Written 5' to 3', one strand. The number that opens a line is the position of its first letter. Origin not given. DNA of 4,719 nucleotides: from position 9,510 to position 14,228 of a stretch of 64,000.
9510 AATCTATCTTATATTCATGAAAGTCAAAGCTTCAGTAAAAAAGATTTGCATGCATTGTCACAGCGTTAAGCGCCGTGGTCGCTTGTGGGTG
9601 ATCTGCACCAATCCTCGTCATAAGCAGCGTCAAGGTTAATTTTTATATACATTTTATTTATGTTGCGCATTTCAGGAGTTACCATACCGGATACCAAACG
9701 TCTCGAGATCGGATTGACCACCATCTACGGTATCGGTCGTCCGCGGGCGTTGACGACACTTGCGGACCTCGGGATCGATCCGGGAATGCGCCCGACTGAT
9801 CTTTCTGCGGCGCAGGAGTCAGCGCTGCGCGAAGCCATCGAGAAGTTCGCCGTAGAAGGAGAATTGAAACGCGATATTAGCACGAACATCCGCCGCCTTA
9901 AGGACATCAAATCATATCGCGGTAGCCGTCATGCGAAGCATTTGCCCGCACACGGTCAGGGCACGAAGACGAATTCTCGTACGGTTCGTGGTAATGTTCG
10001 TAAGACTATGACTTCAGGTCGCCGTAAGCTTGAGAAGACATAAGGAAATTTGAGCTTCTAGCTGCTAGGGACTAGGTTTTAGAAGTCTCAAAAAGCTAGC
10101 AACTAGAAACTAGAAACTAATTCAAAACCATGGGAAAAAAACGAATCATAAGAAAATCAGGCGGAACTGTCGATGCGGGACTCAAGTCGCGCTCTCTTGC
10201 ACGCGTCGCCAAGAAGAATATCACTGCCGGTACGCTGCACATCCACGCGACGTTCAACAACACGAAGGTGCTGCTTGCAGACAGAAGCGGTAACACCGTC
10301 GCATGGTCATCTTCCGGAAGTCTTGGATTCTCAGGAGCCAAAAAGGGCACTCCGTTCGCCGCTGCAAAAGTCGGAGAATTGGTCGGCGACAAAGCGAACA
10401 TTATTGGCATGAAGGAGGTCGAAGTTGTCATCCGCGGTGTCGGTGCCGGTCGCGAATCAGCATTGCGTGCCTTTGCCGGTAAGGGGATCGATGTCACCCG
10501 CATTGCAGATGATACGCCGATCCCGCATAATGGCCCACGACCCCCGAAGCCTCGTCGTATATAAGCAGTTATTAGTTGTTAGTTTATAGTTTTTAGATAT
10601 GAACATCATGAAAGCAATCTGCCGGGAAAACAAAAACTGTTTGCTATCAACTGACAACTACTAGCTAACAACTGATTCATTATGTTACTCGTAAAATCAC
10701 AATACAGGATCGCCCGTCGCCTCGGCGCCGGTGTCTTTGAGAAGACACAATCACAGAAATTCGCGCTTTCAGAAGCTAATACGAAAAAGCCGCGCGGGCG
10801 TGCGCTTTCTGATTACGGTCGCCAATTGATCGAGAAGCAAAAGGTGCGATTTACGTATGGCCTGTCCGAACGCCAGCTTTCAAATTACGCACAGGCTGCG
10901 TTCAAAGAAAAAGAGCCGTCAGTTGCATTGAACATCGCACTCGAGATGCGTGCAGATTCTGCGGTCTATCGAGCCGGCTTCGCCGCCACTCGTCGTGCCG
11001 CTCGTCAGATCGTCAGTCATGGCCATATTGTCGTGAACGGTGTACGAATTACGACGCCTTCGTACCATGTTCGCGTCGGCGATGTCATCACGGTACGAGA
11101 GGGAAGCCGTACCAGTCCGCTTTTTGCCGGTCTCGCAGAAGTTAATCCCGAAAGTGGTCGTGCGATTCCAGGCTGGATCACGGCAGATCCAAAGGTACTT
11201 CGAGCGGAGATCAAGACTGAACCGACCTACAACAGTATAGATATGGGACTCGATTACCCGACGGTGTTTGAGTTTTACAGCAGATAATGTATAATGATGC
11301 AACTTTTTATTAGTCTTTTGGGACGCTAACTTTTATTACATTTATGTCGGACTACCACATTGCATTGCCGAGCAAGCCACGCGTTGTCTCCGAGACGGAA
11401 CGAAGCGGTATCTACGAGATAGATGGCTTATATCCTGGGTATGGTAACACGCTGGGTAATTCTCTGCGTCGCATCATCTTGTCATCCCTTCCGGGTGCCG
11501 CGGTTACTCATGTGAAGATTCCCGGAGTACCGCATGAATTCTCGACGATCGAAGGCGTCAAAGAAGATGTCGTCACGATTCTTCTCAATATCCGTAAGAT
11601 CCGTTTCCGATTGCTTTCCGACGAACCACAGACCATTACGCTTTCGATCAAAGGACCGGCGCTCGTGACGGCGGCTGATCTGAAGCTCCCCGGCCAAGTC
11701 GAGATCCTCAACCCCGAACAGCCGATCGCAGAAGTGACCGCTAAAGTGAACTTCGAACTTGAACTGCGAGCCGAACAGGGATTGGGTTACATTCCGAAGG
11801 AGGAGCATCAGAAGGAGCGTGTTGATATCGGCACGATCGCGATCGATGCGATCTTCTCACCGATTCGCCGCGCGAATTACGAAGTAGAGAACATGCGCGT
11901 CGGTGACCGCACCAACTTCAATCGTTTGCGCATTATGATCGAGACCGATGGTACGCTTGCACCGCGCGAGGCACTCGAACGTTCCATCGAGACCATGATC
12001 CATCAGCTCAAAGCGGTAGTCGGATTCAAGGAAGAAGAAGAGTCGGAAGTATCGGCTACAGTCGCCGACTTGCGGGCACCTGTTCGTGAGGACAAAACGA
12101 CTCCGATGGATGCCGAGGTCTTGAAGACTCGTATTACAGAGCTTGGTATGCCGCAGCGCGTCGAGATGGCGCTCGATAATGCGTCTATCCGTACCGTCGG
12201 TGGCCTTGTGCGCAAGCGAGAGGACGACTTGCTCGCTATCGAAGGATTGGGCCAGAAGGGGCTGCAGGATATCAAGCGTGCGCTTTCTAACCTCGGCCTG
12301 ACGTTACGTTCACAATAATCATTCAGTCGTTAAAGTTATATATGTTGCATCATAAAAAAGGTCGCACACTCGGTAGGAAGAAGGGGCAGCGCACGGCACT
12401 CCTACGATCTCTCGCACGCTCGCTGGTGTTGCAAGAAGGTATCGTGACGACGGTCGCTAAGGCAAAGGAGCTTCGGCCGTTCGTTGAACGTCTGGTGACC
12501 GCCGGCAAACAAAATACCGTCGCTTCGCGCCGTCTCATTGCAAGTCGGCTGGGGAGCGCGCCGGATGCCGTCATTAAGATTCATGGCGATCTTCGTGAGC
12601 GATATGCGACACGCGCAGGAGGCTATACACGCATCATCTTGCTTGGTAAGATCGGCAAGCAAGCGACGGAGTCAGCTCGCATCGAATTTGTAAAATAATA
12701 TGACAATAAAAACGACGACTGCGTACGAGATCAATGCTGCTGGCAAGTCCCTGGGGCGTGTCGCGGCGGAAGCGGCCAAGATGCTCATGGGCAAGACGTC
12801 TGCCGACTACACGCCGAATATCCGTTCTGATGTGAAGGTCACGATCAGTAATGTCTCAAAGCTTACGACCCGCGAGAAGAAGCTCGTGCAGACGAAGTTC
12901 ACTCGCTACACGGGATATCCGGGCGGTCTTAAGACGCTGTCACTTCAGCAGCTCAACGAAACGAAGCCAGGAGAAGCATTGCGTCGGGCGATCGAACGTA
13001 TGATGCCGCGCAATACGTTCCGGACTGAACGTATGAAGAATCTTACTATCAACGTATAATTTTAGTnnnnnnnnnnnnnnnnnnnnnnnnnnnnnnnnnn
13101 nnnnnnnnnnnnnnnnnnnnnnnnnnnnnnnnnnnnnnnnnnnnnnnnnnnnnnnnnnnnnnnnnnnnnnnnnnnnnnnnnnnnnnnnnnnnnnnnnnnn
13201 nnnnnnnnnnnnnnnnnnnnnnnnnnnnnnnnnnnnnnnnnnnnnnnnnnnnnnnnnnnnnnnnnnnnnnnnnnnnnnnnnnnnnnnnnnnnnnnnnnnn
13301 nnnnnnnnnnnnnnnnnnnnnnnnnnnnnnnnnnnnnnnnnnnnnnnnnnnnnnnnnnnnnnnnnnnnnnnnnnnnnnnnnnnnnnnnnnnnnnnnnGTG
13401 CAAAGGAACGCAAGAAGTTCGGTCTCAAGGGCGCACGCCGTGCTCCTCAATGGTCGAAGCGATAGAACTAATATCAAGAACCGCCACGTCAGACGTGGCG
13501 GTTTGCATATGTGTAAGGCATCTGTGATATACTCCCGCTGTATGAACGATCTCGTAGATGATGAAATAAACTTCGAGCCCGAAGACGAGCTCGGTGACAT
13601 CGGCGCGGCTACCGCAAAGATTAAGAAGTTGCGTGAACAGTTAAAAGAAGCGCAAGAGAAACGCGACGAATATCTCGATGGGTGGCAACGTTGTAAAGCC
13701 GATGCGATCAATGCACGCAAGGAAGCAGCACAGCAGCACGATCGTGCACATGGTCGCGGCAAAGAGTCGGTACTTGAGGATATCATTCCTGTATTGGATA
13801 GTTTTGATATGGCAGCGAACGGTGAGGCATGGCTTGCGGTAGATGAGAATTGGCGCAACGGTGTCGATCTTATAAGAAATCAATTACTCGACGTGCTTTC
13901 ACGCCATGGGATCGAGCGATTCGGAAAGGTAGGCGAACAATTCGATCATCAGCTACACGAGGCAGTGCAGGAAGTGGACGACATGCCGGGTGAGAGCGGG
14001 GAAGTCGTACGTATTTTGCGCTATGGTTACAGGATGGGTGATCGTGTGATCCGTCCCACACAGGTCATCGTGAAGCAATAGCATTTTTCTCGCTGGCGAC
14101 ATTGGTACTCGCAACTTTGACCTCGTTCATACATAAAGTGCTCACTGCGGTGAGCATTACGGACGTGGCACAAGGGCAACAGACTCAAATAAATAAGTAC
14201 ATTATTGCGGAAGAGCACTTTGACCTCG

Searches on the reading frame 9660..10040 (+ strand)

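Call 79: search_protein_families(library=pfam, proteins=[window:9660-10040:+], max_evalue=0.001)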
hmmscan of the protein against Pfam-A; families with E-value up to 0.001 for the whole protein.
window:9660-10040:+ (127 aa): 1 family
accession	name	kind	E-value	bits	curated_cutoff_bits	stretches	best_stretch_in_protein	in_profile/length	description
PF00416.27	Ribosomal_S13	-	9.3e-23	81.5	31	1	3-108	1-128/128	Ribosomal protein S13/S18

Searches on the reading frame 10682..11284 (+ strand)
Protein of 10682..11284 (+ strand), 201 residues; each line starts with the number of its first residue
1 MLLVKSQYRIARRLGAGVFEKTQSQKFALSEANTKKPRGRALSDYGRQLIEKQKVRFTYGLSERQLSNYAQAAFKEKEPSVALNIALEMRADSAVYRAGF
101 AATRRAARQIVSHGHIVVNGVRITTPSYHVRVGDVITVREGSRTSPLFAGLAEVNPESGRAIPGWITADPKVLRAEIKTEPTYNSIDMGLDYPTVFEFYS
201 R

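Call 79: search_protein_families(library=pfam, proteins=[window:10682-11284:+], max_evalue=0.001)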
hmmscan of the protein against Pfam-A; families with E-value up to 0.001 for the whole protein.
window:10682-11284:+ (201 aa): 3 families
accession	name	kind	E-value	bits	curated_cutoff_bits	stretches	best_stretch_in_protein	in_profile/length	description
PF01479.30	S4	-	5e-18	65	22.8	1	89-136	1-48/48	S4 domain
PF00163.24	Ribosomal_S4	-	1.2e-12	48.8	23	1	6-77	5-82/95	Ribosomal protein S4/S9 N-terminal domain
PF22421.1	SYY_C-terminal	-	0.00034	20.9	27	1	94-134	24-64/83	Tyrosine--tRNA ligase SYY-like C-terminal domain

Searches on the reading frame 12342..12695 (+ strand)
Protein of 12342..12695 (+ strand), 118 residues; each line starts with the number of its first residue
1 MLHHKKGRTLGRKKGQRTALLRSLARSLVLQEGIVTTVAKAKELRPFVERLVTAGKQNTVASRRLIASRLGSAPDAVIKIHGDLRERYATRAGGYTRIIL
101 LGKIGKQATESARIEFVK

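Call 79: search_protein_families(library=pfam, proteins=[window:12342-12695:+], max_evalue=0.001)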
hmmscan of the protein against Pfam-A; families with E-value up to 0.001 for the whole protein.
window:12342-12695:+ (118 aa): 1 family
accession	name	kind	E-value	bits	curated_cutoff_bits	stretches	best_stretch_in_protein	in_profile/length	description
PF01196.24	Ribosomal_L17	-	3.2e-25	89.3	27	1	20-117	1-97/97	Ribosomal protein L17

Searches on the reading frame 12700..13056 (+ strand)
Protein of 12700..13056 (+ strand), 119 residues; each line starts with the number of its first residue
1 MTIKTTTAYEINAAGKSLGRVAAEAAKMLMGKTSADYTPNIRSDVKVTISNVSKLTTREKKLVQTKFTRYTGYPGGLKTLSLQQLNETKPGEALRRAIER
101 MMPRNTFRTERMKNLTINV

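Call 79: search_protein_families(library=pfam, proteins=[window:12700-13056:+], max_evalue=0.001)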
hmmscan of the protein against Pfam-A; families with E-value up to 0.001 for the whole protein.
window:12700-13056:+ (119 aa): 1 family
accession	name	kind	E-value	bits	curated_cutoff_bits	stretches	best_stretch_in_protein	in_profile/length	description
PF00572.24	Ribosomal_L13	-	9.7e-26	90.6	23.8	1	9-117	4-112/119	Ribosomal protein L13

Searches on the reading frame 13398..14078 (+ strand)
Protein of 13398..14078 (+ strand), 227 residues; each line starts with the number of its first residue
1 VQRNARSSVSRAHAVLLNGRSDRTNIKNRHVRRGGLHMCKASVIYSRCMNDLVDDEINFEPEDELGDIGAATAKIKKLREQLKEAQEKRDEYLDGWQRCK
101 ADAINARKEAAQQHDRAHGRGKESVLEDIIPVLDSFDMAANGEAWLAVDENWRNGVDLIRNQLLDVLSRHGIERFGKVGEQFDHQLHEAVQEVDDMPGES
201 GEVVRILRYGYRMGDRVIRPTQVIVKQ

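Call 7: search_protein_families(library=pfam, proteins=[window:13398-14078:+], max_evalue=0.001)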
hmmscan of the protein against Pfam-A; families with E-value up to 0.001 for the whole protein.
window:13398-14078:+ (227 aa): 1 family
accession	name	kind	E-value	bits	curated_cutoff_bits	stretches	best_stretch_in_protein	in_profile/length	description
PF01025.24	GrpE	-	1.1e-40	139.4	25.8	1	70-226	8-164/165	GrpE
